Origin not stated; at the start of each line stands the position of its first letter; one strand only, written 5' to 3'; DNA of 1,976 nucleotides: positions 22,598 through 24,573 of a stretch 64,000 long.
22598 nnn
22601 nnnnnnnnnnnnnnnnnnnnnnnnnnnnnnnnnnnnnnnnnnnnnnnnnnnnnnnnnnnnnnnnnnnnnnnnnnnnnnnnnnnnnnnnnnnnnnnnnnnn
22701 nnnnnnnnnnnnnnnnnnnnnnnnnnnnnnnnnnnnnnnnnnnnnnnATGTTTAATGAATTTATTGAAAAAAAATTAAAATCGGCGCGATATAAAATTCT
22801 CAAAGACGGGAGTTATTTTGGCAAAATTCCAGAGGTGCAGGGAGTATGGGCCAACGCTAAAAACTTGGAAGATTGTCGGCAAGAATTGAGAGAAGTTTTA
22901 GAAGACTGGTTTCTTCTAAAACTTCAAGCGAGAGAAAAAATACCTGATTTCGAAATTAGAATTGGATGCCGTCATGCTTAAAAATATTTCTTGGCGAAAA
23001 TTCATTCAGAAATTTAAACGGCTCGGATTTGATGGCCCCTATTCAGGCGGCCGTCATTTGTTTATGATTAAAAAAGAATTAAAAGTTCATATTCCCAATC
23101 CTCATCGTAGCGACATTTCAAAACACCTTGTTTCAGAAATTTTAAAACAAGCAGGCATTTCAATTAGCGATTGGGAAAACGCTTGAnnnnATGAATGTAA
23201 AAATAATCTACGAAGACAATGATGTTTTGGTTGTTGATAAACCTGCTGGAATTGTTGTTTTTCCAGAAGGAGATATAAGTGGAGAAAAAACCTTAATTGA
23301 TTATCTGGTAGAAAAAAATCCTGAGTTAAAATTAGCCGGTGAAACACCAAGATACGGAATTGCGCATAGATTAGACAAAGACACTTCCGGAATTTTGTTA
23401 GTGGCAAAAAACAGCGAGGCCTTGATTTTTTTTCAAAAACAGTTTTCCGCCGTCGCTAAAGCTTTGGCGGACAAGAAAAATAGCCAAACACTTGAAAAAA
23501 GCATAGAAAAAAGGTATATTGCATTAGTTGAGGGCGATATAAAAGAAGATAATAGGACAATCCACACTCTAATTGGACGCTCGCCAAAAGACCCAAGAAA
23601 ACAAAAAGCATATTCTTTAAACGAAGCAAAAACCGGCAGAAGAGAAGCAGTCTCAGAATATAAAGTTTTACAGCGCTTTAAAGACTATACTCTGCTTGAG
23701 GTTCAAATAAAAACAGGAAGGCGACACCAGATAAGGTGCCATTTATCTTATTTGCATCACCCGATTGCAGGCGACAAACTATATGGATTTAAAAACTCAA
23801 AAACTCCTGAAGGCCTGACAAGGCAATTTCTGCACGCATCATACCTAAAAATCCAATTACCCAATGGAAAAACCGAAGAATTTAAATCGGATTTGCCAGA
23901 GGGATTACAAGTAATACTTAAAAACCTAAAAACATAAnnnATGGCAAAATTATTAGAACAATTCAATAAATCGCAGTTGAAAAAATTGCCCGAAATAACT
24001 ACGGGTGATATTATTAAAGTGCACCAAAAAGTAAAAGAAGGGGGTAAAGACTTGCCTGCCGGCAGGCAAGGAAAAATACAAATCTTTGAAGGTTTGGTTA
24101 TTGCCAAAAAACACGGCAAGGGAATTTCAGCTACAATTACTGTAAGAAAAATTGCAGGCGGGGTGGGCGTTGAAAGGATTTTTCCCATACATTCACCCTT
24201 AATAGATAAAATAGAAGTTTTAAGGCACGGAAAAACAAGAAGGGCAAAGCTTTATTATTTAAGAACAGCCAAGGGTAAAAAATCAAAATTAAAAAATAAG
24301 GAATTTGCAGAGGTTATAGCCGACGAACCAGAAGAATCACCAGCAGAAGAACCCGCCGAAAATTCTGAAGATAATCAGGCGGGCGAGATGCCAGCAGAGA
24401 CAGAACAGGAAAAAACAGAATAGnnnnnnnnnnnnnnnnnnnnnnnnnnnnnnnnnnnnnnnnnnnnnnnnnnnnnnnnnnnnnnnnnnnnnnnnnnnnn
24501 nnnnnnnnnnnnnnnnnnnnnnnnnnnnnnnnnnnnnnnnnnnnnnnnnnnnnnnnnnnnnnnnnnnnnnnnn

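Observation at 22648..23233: hicBA cassette inserted at the start of the rluD-like gene, flanked by a 43-bp duplication of that gene's 5' end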

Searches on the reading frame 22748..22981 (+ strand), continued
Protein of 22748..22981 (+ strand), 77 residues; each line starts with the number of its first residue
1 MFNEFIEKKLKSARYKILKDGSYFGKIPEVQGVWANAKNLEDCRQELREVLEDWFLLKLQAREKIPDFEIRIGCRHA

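Call 69: find_encoding_contigs(protein=P0001, flank=3000, max_places=3)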
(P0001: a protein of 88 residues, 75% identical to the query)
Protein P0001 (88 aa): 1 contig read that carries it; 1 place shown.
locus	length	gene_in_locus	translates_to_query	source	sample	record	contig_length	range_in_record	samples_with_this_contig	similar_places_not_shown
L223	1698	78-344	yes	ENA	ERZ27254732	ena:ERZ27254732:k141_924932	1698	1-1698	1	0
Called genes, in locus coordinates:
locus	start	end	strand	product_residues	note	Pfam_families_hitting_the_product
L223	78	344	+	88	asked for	PF21748:UPF0150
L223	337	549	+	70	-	PF07927:HicA_toxin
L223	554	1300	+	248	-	PF00849:PseudoU_synth_2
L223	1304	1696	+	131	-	?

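Call 73: search_solved_structures(query=window:22748-22981:+, max_evalue=0.01)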
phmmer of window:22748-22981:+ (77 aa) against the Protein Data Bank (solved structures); distinct sequences matched with E-value up to 0.01: 1.
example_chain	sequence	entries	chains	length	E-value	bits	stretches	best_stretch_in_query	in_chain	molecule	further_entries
2dsy_A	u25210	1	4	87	1e-13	54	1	4-76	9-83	Hypothetical protein TTHA0281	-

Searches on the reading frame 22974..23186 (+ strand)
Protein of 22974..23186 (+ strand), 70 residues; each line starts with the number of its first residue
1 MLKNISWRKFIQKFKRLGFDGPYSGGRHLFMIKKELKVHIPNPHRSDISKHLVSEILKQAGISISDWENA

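Call 5: search_protein_families(library=pfam, proteins=[window:22974-23186:+], max_evalue=0.01)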
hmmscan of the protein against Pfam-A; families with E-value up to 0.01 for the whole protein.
window:22974-23186:+ (70 aa): 1 family
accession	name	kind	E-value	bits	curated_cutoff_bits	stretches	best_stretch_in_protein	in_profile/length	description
PF07927.17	HicA_toxin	-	6.4e-11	42.6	27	1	7-62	1-58/58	HicA toxin of bacterial toxin-antitoxin,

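Call 56: search_protein_families(library=ncbifam, proteins=[window:22974-23186:+], max_evalue=0.001)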
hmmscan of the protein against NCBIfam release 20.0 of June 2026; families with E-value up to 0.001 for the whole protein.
window:22974-23186:+ (70 aa): 0 families

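Call 72: search_solved_structures(query=window:22974-23186:+, max_evalue=0.01, show_alignments=1)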
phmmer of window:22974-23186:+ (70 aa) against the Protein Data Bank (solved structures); distinct sequences matched with E-value up to 0.01: 0.

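Call 78: find_related_loci(query=window:22974-23186:+, collection=viral_contigs, flank=3000)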
Query window:22974-23186:+ (70 aa) in viral_contigs; peptide patterns used: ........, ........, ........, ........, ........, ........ (x = any residue, [..] = any of these).
45 stretches matched a pattern; 1 encode a relative of the query (tblastn E <= 1e-3); 1 distinct loci.
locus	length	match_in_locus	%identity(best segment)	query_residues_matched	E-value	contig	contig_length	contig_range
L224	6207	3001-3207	46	2-70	3e-20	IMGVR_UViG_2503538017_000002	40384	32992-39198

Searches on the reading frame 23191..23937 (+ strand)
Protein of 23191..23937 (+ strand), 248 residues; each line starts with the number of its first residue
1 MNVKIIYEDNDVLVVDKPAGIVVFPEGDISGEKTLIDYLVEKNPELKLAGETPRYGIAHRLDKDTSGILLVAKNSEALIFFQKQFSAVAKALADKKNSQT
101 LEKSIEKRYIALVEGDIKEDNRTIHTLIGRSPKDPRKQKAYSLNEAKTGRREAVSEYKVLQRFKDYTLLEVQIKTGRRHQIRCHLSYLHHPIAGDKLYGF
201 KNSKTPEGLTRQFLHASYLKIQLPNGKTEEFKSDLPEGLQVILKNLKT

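Call 5: search_protein_families(library=pfam, proteins=[window:23191-23937:+], max_evalue=0.01)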
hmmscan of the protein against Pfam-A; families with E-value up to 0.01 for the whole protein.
window:23191-23937:+ (248 aa): 1 family
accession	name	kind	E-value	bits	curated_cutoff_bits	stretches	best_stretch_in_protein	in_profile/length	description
PF00849.27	PseudoU_synth_2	-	2.8e-31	109.2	26.8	1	11-186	1-151/152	RNA pseudouridylate synthase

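Call 7: find_encoding_contigs(protein=window:23191-23937:+, flank=6000, max_places=10)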
Protein window:23191-23937:+ (248 aa): 24 contigs read that carry it; 4 places shown.
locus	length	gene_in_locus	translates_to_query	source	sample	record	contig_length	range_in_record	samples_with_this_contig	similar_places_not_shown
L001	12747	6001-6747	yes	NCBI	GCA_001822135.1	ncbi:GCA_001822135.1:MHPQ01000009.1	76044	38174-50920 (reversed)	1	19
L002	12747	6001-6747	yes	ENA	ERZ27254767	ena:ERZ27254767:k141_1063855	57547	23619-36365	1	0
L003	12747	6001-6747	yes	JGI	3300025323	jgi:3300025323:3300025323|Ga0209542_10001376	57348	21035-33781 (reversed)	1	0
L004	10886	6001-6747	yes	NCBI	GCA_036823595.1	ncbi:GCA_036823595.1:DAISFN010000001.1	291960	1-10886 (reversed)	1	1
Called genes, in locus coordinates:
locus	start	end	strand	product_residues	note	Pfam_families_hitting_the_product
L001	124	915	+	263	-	-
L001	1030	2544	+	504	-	-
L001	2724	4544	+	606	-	PF06480:FtsH_ext (weak), PF00004:AAA, PF17862:AAA_lid_3, PF01434:Peptidase_M41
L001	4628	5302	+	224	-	-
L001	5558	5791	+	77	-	PF21748:UPF0150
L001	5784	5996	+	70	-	PF07927:HicA_toxin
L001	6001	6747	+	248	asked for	PF00849:PseudoU_synth_2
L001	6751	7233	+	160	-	PF01245:Ribosomal_L19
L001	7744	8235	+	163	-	-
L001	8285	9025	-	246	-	PF02535:Zip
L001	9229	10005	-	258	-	PF14528:LAGLIDADG_3 (faint)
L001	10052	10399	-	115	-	PF02033:RBFA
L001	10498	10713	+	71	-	-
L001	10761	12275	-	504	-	PF00009:GTP_EFTU, PF00025:Arf (weak), PF02421:FeoB_N, PF00071:Ras, PF01926:MMR_HSR1, PF08477:Roc, PF22042:EF-G_D2, PF11987:IF-2, +5 more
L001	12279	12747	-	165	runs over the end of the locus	PF14584:DUF4446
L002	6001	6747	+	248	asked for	PF00849:PseudoU_synth_2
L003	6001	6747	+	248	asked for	PF00849:PseudoU_synth_2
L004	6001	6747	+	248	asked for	PF00849:PseudoU_synth_2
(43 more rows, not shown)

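Call 9: find_related_loci(query=window:23191-23937:+, collection=genome_contigs, flank=5000)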
Query window:23191-23937:+ (248 aa) in genome_contigs; peptide patterns used: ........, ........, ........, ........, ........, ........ (x = any residue, [..] = any of these).
249 stretches matched a pattern; 150 encode a relative of the query (tblastn E <= 1e-3); the best 80 are kept; 80 distinct loci.
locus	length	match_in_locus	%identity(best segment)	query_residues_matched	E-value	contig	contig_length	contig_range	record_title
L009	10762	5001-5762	77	1-246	5e-130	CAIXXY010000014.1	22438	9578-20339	Candidatus Staskawiczbacteria bacterium isolate AlinenSediments_bin-5022 genome assembly, contig: bin-5022:14/66, whole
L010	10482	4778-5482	68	1-247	4e-108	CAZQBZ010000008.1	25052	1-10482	MAG TPA_asm: uncultured Candidatus Saccharibacteria bacterium isolate SRP167436_co1_222 genome assembly, contig: NODE_29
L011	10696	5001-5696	68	1-247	5e-107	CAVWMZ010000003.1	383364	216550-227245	MAG: Candidatus Staskawiczbacteria bacterium isolate MFD01223.bin.2.87 genome assembly, contig: contig_24919, whole geno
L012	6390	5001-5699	68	1-246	8e-107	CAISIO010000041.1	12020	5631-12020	MAG: Candidatus Staskawiczbacteria bacterium isolate MJ-time_bin-6037 genome assembly, contig: bin-6037:41/45, whole gen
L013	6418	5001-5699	67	1-248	1e-102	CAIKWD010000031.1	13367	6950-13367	Candidatus Staskawiczbacteria bacterium isolate MJ-time_bin-8344 genome assembly, contig: bin-8344:31/31, whole genome s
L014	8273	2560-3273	65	1-248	6e-102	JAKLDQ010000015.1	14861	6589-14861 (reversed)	MAG: Patescibacteria group bacterium isolate RA.bin113 RA.bin113_15, whole genome shotgun sequence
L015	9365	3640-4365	66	1-246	7e-102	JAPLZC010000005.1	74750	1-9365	MAG: Candidatus Staskawiczbacteria bacterium isolate LacPavin_0818_WC45_MAG_38_24 LacPavin_0818_WC45_scaffold_225402, wh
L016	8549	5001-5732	64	1-248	9e-101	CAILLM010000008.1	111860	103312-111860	Candidatus Staskawiczbacteria bacterium isolate AlinenLipids_bin-6305 genome assembly, contig: bin-6305:08/11, whole gen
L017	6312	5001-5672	65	1-246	6e-98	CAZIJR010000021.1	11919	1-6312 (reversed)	MAG TPA_asm: uncultured Candidatus Saccharibacteria bacterium isolate SRP178699_co1_410 genome assembly, contig: NODE_72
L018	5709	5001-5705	65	1-247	4e-98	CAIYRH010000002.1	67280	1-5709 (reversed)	Candidatus Staskawiczbacteria bacterium isolate AlinenLipids_bin-9095 genome assembly, contig: bin-9095:02/18, whole gen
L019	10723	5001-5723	64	1-248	4e-98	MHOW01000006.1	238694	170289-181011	MAG: Candidatus Staskawiczbacteria bacterium RIFCSPLOWO2_01_FULL_33_13 rifcsplowo2_01_scaffold_157, whole genome shotgun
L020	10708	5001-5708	61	1-247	1e-96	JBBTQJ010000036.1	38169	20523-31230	MAG: Patescibacteria group bacterium isolate H43-bin145_1 H43_bin145_1_000000000036, whole genome shotgun sequence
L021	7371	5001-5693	57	1-247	3e-90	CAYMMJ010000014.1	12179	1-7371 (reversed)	MAG TPA_asm: uncultured Candidatus Saccharibacteria bacterium isolate binchicken_co256_273 genome assembly, contig: NODE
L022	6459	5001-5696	58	1-247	3e-89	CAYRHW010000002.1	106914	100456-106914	MAG TPA_asm: uncultured Candidatus Saccharibacteria bacterium isolate SRP178699_co1_611 genome assembly, contig: NODE_10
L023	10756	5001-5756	57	1-248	3e-89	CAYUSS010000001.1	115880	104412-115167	MAG TPA_asm: uncultured Candidatus Saccharibacteria bacterium isolate binchicken_co34_299 genome assembly, contig: NODE_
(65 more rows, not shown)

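Call 56: search_protein_families(library=ncbifam, proteins=[window:23191-23937:+], max_evalue=0.001)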
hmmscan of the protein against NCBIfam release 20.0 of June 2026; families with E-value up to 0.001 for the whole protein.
window:23191-23937:+ (248 aa): 7 families
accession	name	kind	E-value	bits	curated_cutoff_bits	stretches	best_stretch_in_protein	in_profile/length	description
TIGR00005.1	rluA_subfam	subfamily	4.9e-55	186.9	192.7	1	3-246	73-297/298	RluA family pseudouridine synthase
NF008385.0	PRK11180.1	equivalog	1.7e-37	129.5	351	1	2-247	83-313/325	23S rRNA pseudouridine(1911/1915/1917) synthase RluD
NF008249.0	PRK11025.1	equivalog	2.2e-29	102.4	378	1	4-247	94-314/317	23S rRNA pseudouridine(955/2504/2580) synthase RluC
NF008321.0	PRK11112.1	equivalog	1.8e-23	83.2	328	1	3-228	2-215/257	tRNA pseudouridine(65) synthase TruC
NF007543.0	PRK10158.1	equivalog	2.7e-19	69.7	286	1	4-227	15-208/219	bifunctional tRNA pseudouridine(32) synthase/23S rRNA pseudouridine(746) synthase RluA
TIGR01621.1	RluA-like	hypoth_equivalog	2e-18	66.4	222.3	1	3-225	2-187/217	TIGR01621 family pseudouridine synthase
TIGR00093.1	TIGR00093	subfamily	0.00012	21.9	109.3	0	51-182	27-125/161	pseudouridine synthase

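Call 68: list_cluster_members(proteins=[window:23191-23934:+, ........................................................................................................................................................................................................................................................, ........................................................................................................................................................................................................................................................, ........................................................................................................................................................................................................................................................])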
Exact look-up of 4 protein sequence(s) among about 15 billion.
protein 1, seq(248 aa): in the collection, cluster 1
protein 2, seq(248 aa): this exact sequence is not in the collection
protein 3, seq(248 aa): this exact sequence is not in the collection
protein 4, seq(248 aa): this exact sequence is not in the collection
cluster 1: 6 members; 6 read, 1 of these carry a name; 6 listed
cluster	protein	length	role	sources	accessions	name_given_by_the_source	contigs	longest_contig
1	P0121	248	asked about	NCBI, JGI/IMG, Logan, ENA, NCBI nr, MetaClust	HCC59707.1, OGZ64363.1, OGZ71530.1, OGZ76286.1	MAG: hypothetical protein A2402_02795 [Candidatus Staskawiczbacteria bacterium ... | MAG: hypothetical protein A2813_03430 [Candidatus Staskawiczbacteria bacterium ... | \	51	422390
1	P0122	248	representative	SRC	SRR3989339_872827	-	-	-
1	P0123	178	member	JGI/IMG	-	-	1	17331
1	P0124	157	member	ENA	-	-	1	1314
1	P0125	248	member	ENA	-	-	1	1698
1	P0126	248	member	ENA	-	-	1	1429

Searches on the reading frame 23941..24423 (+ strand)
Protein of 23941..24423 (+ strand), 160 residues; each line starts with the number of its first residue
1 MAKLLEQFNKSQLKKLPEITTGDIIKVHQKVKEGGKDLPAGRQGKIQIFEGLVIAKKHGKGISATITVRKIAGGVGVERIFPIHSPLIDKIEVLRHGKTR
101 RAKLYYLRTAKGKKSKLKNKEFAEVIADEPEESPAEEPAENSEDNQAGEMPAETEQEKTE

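Call 5: search_protein_families(library=pfam, proteins=[window:23941-24423:+], max_evalue=0.01)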
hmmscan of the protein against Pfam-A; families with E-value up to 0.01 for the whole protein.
window:23941-24423:+ (160 aa): 1 family
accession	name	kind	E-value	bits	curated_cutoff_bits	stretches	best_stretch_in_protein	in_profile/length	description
PF01245.26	Ribosomal_L19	-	9.9e-39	132.2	22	1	4-120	2-111/111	Ribosomal protein L19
